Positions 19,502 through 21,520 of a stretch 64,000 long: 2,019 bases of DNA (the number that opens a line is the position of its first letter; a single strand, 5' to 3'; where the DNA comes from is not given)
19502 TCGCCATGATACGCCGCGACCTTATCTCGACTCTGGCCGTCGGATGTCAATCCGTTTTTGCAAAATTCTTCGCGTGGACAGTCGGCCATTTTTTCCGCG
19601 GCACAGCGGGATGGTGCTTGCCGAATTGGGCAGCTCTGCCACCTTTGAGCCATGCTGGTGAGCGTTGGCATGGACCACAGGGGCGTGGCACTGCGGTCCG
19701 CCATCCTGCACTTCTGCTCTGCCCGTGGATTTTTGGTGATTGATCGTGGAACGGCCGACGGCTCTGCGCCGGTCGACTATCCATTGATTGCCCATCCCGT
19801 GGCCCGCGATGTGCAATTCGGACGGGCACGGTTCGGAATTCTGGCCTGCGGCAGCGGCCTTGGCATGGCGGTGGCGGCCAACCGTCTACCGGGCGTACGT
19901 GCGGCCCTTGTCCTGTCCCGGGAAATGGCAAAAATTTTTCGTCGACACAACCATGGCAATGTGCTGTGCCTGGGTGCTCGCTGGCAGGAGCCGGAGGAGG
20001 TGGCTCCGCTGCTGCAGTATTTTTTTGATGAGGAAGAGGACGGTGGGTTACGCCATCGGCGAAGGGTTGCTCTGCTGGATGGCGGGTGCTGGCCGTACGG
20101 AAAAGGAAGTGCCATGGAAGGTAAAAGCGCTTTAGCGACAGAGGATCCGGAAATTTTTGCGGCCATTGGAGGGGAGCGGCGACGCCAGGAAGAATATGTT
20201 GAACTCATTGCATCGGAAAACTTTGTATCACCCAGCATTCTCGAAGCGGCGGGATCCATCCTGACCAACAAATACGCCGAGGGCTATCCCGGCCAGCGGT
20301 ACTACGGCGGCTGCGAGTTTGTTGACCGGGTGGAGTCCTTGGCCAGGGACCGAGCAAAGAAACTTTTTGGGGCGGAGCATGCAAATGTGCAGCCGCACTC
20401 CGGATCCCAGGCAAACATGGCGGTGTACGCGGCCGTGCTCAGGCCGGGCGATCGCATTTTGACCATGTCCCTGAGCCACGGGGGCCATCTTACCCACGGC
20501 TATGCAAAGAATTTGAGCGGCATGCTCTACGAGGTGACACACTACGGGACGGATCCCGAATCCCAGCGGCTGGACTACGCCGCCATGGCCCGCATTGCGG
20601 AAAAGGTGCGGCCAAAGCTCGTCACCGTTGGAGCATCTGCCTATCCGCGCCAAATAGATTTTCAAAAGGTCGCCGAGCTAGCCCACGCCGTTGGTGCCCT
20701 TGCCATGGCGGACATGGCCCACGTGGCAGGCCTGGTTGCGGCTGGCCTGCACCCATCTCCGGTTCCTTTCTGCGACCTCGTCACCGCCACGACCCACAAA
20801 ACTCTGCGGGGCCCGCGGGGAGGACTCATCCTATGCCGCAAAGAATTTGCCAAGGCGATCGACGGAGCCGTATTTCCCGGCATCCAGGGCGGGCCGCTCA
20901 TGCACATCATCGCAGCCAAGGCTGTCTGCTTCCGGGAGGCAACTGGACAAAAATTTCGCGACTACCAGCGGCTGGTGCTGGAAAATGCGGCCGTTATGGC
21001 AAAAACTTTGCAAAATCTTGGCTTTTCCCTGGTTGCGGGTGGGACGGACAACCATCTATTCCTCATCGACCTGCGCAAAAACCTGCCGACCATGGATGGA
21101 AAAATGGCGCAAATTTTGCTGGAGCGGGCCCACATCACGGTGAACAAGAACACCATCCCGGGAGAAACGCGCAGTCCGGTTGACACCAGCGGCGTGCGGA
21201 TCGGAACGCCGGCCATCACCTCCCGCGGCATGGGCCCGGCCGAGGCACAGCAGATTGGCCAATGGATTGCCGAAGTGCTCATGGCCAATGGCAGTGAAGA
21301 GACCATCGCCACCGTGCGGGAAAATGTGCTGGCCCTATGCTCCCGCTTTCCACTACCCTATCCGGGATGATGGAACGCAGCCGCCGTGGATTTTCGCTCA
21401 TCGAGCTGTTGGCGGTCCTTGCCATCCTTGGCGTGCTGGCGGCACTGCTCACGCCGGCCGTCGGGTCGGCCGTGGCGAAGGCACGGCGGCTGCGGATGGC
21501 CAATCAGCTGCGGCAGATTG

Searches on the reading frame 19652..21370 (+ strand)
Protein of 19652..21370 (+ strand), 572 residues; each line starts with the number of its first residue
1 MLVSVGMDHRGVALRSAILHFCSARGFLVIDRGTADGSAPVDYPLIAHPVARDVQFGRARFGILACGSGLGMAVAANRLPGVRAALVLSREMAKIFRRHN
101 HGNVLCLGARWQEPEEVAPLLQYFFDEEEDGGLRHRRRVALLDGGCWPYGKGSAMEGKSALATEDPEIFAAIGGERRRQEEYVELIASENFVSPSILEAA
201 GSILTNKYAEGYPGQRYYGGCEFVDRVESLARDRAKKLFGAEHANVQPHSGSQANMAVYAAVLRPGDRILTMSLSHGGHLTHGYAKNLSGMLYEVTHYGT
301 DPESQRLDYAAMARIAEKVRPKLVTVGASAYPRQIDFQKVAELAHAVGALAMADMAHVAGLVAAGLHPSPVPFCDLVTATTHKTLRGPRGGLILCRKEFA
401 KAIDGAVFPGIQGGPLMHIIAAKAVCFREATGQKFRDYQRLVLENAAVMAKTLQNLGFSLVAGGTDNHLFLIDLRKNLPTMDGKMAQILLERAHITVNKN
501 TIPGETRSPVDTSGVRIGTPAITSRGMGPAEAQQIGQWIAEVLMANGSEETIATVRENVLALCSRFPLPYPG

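Call 6: search_protein_families(library=ncbifam, proteins=[window:19652-21370:+])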
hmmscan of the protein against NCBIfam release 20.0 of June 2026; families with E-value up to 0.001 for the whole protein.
window:19652-21370:+ (572 aa): 20 families
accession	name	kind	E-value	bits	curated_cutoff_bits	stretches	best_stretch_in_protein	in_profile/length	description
NF000586.1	PRK00011.1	subfamily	4.3e-182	605.4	335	1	165-568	1-403/404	serine hydroxymethyltransferase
NF010094.0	PRK13580.1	equivalog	1.6e-132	442.6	735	2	268-547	170-449/496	glycine hydroxymethyltransferase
NF004051.0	PRK05571.1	subfamily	5.3e-38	130.1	135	1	2-142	3-142/149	ribose-5-phosphate isomerase B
TIGR00689.1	rpiB_lacA_lacB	subfamily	5.4e-36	123.7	88.3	1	3-142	1-139/145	RpiB/LacA/LacB family sugar-phosphate isomerase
TIGR04506.1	F_threo_transal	equivalog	3.1e-32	112.1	650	1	175-555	13-393/609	fluorothreonine transaldolase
TIGR01120.1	rpiB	equivalog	8.4e-32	110.1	138.65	1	3-143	2-140/143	ribose 5-phosphate isomerase B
TIGR02133.1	RPI_actino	equivalog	7.8e-26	90.7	168.2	1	2-142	2-142/148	ribose-5-phosphate isomerase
NF006381.0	PRK08622.1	equivalog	8.9e-19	67.9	234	1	1-112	1-111/171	galactose-6-phosphate isomerase subunit LacB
NF051858.1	EryPhIsonDerIRhiz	equivalog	4.5e-15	56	240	1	1-130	1-131/150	D-erythrulose-4-phosphate isomerase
TIGR01119.1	lacB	equivalog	6.1e-14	52.1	312.55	1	1-110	1-109/171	galactose-6-phosphate isomerase subunit LacB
NF009258.0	PRK12615.1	equivalog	1.9e-13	50.7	325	1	1-109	1-108/171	galactose-6-phosphate isomerase subunit LacB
NF006380.0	PRK08621.1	equivalog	1.9e-12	47.8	164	1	1-143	1-139/142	galactose-6-phosphate isomerase subunit LacA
NF009257.0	PRK12613.1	equivalog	8.1e-09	35.8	243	1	1-143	1-138/141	galactose-6-phosphate isomerase subunit LacA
TIGR01118.1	lacA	equivalog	1.4e-08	35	181.1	1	1-142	1-138/141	galactose-6-phosphate isomerase subunit LacA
NF005394.0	PRK06939.1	equivalog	1.7e-06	27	460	1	244-465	104-325/397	glycine C-acetyltransferase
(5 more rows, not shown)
